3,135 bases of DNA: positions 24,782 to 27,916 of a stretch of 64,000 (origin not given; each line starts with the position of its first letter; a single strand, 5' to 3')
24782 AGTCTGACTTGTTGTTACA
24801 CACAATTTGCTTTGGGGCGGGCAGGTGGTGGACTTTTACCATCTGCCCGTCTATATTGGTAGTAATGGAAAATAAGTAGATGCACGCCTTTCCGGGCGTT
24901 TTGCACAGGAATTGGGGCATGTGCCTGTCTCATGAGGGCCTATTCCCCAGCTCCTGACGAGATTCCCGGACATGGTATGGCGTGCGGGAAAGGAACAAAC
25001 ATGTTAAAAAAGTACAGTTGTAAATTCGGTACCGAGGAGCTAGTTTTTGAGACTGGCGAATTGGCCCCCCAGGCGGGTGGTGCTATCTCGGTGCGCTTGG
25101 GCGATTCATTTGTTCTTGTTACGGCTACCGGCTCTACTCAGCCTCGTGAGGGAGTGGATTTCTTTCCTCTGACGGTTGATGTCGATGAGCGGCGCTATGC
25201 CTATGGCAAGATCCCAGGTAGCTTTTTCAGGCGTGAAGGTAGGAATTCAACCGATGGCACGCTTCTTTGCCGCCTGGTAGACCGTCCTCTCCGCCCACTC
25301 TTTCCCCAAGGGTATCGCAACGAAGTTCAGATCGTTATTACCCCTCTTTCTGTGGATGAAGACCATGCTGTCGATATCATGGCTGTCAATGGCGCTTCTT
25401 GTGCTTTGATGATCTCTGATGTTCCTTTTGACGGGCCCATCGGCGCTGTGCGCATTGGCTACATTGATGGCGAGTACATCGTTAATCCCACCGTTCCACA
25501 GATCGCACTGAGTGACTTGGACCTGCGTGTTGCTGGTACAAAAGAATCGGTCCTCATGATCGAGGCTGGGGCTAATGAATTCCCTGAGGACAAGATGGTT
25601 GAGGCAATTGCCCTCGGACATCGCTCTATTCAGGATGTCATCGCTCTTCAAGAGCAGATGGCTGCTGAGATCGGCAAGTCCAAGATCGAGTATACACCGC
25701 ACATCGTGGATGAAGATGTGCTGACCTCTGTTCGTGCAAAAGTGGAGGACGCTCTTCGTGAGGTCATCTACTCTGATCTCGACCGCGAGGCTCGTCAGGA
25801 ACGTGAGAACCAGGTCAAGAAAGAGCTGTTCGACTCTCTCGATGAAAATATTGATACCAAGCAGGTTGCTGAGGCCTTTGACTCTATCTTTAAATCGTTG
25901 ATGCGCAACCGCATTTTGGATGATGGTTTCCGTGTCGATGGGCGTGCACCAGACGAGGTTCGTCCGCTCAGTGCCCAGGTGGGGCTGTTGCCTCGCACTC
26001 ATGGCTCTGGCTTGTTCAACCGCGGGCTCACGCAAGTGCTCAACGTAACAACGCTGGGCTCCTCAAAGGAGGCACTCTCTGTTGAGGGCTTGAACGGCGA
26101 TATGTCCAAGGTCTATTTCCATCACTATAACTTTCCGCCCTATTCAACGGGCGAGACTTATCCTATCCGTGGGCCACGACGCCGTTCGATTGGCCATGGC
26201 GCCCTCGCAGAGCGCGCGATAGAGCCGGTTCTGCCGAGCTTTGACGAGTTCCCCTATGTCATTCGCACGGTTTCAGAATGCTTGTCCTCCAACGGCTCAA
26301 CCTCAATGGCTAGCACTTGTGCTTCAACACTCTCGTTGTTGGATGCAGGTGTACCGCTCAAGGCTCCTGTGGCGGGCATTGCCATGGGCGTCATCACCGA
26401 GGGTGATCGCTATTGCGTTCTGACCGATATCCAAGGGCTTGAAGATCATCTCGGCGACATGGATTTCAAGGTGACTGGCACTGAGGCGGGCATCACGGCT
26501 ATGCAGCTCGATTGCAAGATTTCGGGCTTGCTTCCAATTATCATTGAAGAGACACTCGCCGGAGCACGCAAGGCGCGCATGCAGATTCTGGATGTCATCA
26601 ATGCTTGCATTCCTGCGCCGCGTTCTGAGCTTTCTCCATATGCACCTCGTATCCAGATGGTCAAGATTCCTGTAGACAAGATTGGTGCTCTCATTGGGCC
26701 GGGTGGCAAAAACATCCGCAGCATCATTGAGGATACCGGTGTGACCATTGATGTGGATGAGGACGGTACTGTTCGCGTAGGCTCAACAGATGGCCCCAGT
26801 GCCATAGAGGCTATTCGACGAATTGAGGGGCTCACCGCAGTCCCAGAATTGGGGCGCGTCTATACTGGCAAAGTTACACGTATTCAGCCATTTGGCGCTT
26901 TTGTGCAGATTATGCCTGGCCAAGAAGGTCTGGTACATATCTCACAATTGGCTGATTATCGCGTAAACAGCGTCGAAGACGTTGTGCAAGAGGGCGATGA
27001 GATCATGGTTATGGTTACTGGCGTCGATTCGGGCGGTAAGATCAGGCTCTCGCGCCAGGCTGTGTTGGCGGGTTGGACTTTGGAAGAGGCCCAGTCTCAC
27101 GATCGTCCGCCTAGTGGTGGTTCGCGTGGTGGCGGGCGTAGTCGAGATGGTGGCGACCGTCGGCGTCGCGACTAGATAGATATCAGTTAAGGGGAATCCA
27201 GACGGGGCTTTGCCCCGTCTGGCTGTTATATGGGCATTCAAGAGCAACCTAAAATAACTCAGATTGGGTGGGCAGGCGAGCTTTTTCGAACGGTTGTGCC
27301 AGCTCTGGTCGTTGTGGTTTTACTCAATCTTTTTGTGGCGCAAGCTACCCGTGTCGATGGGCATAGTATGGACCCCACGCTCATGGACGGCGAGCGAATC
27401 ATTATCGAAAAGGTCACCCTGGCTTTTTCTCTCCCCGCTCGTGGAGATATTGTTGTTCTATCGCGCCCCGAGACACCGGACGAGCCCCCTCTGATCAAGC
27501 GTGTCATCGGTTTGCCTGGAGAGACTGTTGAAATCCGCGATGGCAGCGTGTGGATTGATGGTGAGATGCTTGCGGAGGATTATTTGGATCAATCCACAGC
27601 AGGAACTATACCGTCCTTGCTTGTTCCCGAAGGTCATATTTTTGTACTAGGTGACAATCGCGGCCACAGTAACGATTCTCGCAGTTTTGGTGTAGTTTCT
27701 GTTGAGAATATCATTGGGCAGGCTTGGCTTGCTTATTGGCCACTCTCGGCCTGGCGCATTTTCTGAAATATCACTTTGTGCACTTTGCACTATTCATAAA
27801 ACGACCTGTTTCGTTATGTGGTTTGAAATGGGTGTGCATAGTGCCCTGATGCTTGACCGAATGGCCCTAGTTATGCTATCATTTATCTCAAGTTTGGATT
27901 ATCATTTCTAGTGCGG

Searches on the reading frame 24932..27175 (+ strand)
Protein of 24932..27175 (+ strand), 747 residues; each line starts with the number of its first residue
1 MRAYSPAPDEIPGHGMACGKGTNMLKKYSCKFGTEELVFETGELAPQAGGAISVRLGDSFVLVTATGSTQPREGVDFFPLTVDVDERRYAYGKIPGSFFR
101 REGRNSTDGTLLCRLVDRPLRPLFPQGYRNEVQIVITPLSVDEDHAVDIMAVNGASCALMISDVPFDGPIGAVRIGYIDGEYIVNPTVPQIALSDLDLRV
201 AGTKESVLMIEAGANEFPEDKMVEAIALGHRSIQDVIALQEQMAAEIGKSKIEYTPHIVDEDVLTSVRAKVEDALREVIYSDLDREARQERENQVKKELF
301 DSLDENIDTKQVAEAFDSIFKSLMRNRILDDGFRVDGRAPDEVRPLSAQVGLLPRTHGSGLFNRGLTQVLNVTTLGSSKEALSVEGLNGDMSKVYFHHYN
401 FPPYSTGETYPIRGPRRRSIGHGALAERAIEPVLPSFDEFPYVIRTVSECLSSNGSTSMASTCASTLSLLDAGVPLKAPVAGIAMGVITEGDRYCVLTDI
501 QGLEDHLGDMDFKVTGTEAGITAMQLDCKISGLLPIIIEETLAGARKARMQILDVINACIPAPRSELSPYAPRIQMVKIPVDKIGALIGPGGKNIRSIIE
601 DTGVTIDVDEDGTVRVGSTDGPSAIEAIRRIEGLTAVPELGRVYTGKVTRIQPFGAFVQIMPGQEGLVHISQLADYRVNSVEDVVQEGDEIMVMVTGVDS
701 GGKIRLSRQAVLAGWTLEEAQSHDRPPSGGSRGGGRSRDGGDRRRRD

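Call 5: search_protein_families(library=pfam, proteins=[window:24932-27175:+], max_evalue=0.01)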
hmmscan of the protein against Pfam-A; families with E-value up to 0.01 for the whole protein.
window:24932-27175:+ (747 aa): 6 families
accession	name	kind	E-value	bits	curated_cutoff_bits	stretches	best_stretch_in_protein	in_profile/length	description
PF01138.27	RNase_PH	-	6.3e-48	162.9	25.5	2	37-165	5-130/130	3' exoribonuclease family, domain 1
PF03725.20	RNase_PH_C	-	2.3e-22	79.2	20.8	2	168-231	1-66/67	3' exoribonuclease family, domain 2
PF00575.29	S1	-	3.3e-19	69.5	22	1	638-708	2-73/74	S1 RNA binding domain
PF03726.19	PNPase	-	1.5e-11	45.1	24.6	1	263-338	2-80/81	Polyribonucleotide nucleotidyltransferase, RNA binding domain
PF00013.35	KH_1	-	2.1e-10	40.7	21.5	1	577-619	4-54/66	KH domain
PF22675.2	KH-I_KHDC4-BBP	-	0.0095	16.2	30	0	584-619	8-43/76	KHDC4/BBP-like, KH-domain type I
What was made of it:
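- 24932..27175 (+): pnp (polynucleotide phosphorylase), followed by a strong terminator-like hairpin at 27198-27222. Pfam domains in call 5.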

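Call 10: find_related_loci(query=window:24932-27175:+, collection=genome_contigs, flank=10000)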
Query window:24932-27175:+ (747 aa) in genome_contigs; peptide patterns used: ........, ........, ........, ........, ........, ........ (x = any residue, [..] = any of these).
600 stretches matched a pattern (row limit reached: there are more); 600 encode a relative of the query (tblastn E <= 1e-3); the best 80 are kept; 80 distinct loci.
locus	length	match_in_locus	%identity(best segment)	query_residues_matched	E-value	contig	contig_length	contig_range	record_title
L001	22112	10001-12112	67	21-724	0e+0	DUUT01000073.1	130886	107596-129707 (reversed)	MAG TPA_asm: Chloroflexota bacterium isolate AS08sgBPME_257 97451_AS08, whole genome shotgun sequence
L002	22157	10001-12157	64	1-728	0e+0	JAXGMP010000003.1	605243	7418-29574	MAG: Anaerolineae bacterium isolate AnMBR.bin235 bin235_3, whole genome shotgun sequence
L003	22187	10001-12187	55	15-726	0e+0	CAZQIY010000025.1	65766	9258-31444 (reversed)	MAG TPA_asm: uncultured Anaerolineaceae bacterium isolate SRP268622_co1_413 genome assembly, contig: NODE_723_length_657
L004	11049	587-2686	55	28-724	0e+0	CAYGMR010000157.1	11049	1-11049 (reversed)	MAG TPA_asm: uncultured Ardenticatenaceae bacterium isolate ERP116193_co2_401 genome assembly, contig: NODE_14228_length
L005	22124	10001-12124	56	25-732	0e+0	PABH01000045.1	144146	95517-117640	MAG: Anaerolineaceae bacterium isolate NAT124 MHASMcontig_933252, whole genome shotgun sequence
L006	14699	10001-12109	55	25-725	0e+0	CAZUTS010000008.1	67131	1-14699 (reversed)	MAG TPA_asm: uncultured Anaerolineaceae bacterium isolate binchicken_co179_61 genome assembly, contig: NODE_1449_length_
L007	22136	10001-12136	54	26-728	0e+0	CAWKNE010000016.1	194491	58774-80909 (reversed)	MAG: uncultured Chloroflexia bacterium isolate MFD01231.bin.1.3 genome assembly, contig: contig_35770, whole genome shot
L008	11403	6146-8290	54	26-725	0e+0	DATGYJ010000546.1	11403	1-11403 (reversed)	MAG TPA_asm: Anaerolineales bacterium isolate SMAG_U10632 k141_338104, whole genome shotgun sequence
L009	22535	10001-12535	53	15-720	0e+0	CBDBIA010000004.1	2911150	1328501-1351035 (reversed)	MAG: Phototrophicaceae bacterium isolate 2dffa6b5-97ae-4c5d-bed1-5eb4a2ec0292 genome assembly, contig: contig_4, whole g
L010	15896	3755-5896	50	28-725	0e+0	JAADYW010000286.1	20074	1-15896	MAG: Chloroflexi bacterium isolate TC_152 k99_4160895, whole genome shotgun sequence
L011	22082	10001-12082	53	24-712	0e+0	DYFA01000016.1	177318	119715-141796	MAG TPA_asm: Aneurinibacillus sp. isolate Tomsk_67_16 Tomsk_k141_9300, whole genome shotgun sequence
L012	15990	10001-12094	52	25-713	0e+0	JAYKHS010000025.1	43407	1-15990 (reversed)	MAG: Candidatus Sericytochromatia bacterium isolate 243584 NODE_40273280, whole genome shotgun sequence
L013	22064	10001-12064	49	26-711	0e+0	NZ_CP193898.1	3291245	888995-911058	Sporosarcina sp. A2 chromosome, complete genome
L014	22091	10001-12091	51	24-712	0e+0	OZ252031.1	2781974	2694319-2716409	MAG: Dehalococcoidia bacterium isolate dff2a26e-0c85-4687-84f1-4c242d812589 genome assembly, chromosome: 1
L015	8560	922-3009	51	36-730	0e+0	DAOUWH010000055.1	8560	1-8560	MAG TPA_asm: Nitrospirota bacterium isolate CSMAG_870 CSMAG_870_k127_2341529_length_8560_cov_8.0000, whole genome shotgu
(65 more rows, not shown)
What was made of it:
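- The best pnp matches are Chloroflexota/Anaerolineae MAGs at 67% and 64% (call 10). The closest relatives come from anaerobic-reactor MAGs, judging by record names such as AnMBR (call 10).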

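Call 14: search_protein_families(library=pfam, proteins=[L002:69-947:+, L002:1303-2163:+, L002:2897-3733:+, L002:3967-4512:+, L002:4394-5395:+, L002:5928-7040:+, L002:7194-8234:+, L002:8248-8889:+, L002:8825-9397:+, L002:2333-2716:+], max_evalue=0.001)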
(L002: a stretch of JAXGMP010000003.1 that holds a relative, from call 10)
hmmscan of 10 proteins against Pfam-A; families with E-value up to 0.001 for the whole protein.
L002:69-947:+ (292 aa): 0 families

L002:1303-2163:+ (286 aa): 3 families
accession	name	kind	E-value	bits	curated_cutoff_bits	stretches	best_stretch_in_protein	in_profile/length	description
PF00892.27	EamA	-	5e-41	140.6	28.2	2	150-285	2-134/135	EamA-like transporter family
PF10639.15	TMEM234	-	0.00015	22.2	30.1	0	213-283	41-111/113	Putative transmembrane family 234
PF05653.20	Mg_trans_NIPA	-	0.00021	21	26.2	0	76-168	60-154/295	Magnesium transporter NIPA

L002:2897-3733:+ (278 aa): 1 family
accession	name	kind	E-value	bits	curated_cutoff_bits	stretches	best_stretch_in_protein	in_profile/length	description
PF02517.21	Rce1-like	-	3.7e-14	53.2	22.4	1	130-230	7-92/93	Type II CAAX prenyl endopeptidase Rce1-like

L002:3967-4512:+ (181 aa): 0 families

L002:4394-5395:+ (333 aa): 3 families
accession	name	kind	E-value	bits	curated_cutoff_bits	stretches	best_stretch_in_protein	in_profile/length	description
PF12833.13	HTH_18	-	7.6e-16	58.6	33.6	1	69-146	1-78/80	Helix-turn-helix domain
PF00165.29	HTH_AraC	-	2.3e-10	40.8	26.6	1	56-97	1-42/42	Bacterial regulatory helix-turn-helix proteins, AraC family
PF14526.11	Cass2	-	0.00011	22.9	27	1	240-309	64-131/150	Integron-associated effector binding protein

L002:5928-7040:+ (370 aa): 2 families
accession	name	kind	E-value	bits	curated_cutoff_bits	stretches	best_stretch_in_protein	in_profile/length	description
PF01909.29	NTP_transf_2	-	3.9e-06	27.6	21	1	91-134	3-46/93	Nucleotidyltransferase domain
PF18765.7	Polbeta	-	0.00019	22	26.9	1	92-142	3-55/93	Polymerase beta, Nucleotidyltransferase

L002:7194-8234:+ (346 aa): 0 families

L002:8248-8889:+ (213 aa): 1 family
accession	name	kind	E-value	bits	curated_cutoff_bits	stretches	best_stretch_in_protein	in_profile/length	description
PF01966.28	HD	-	1.8e-16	60.9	22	1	34-148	1-115/116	HD domain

L002:8825-9397:+ (190 aa): 2 families
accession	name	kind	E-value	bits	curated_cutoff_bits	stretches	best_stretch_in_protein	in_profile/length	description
PF00293.34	NUDIX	-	5.2e-19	69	21.1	1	36-149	2-118/134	NUDIX domain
PF14815.12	NUDIX_4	-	0.00027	21.2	35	1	43-93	4-55/113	NUDIX domain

L002:2333-2716:+ (127 aa): 0 families

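Call 15: search_protein_families(library=pfam, proteins=[L001:662-1447:-, L001:1739-2917:-, L001:3648-4835:+, L001:4726-5658:+, L001:5727-6503:+, L001:6850-7299:+, L001:7307-7684:+, L001:7738-8814:+, L001:8837-9295:+, L001:36-554:+], max_evalue=0.001)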
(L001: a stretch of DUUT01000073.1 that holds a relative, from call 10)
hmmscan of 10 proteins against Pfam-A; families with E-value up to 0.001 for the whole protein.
L001:662-1447:- (261 aa): 1 family
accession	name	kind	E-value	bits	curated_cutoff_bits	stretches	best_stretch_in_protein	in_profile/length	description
PF02517.21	Rce1-like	-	1.3e-11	45.1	22.4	1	146-249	6-92/93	Type II CAAX prenyl endopeptidase Rce1-like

L001:1739-2917:- (392 aa): 1 family
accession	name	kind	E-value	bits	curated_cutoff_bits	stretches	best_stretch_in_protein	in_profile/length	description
PF00999.27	Na_H_Exchanger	-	1.6e-35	123.1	26.2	1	13-383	5-374/375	Sodium/hydrogen exchanger, transmembrane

L001:3648-4835:+ (395 aa): 1 family
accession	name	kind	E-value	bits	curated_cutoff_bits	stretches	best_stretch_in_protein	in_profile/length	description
PF06224.18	AlkZ-like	-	3e-46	159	25.9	1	33-383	3-329/329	DNA glycosylase AlkZ-like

L001:4726-5658:+ (310 aa): 2 families
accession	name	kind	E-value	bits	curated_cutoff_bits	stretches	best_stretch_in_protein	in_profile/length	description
PF03358.20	FMN_red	-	1.8e-23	83.2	24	1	61-211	2-146/152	NADPH-dependent FMN reductase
PF02525.22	Flavodoxin_2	-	1.8e-06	28.2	27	1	76-162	19-104/198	Flavodoxin-like fold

L001:5727-6503:+ (258 aa): 3 families
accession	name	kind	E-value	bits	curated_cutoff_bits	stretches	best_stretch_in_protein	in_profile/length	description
PF13427.11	AadA_C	-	9.7e-29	100.1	22.2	1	150-249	2-101/103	Aminoglycoside adenylyltransferase, C-terminal domain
PF18765.7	Polbeta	-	1.4e-06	28.8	26.9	1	27-73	15-59/93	Polymerase beta, Nucleotidyltransferase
PF01909.29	NTP_transf_2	-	3.8e-05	24.4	21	1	16-56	7-45/93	Nucleotidyltransferase domain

L001:6850-7299:+ (149 aa): 2 families
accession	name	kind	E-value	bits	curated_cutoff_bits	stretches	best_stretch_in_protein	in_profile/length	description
PF00132.30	Hexapep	-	9.8e-18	63.5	27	1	84-118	2-36/36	Bacterial transferase hexapeptide (six repeats)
PF14602.12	Hexapep_2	-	1.7e-11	44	27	1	83-118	1-34/34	Hexapeptide repeat of succinyl-transferase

L001:7307-7684:+ (125 aa): 2 families
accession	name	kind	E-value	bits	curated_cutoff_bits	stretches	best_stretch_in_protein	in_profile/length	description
PF00903.31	Glyoxalase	-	6.3e-10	39.9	20.6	1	8-117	5-119/121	Glyoxalase/Bleomycin resistance protein/Dioxygenase superfamily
PF22677.2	Ble-like_N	-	3.4e-05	23.9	24.5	1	8-29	5-27/41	Bleomycin resistance protein-like N-terminal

L001:7738-8814:+ (358 aa): 5 families
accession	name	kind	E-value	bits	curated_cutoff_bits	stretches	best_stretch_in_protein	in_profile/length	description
PF13484.11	Fer4_16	-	8.9e-09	36.4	30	1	230-296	2-66/66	4Fe-4S double cluster binding domain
PF13237.11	Fer4_10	-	4e-07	30.3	25.5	0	223-261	2-46/53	4Fe-4S dicluster domain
PF00037.32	Fer4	-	2.5e-05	24.3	21.1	1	227-245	5-23/24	4Fe-4S binding domain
PF12838.12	Fer4_7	-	4.8e-05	24.2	27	0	230-260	2-41/52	4Fe-4S dicluster domain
PF25160.1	LdpA_Fe-S-bd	-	8.2e-05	22.7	27.6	0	282-297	27-42/49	LdpA Fe-S cluster-binding domain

L001:8837-9295:+ (152 aa): 2 families
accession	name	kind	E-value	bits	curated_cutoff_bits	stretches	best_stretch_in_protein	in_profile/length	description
PF13376.11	OmdA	-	8.5e-25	86.9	25.6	1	90-145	2-57/60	Bacteriocin-protection, YdeI or OmpD-Associated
PF08922.17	DUF1905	-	3.8e-23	81.8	24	1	5-81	1-81/81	Domain of unknown function (DUF1905)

L001:36-554:+ (172 aa): 0 families

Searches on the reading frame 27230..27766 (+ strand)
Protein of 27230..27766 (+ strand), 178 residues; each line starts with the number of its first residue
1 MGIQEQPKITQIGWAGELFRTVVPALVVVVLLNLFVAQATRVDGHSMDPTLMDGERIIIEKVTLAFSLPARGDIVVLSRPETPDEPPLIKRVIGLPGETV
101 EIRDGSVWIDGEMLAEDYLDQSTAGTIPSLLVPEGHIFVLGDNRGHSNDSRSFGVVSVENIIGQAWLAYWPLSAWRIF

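Call 51: search_protein_families(library=pfam, proteins=[window:27230-27766:+], max_evalue=0.01)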
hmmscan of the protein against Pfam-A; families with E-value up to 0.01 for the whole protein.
window:27230-27766:+ (178 aa): 2 families
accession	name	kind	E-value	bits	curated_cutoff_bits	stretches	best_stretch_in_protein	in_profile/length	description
PF10502.14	Peptidase_S26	-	2e-47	161.7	22.9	1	17-170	3-168/168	Signal peptidase, peptidase S26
PF00717.28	Peptidase_S24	-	0.00065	19.8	23.3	1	39-97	37-86/116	Peptidase S24-like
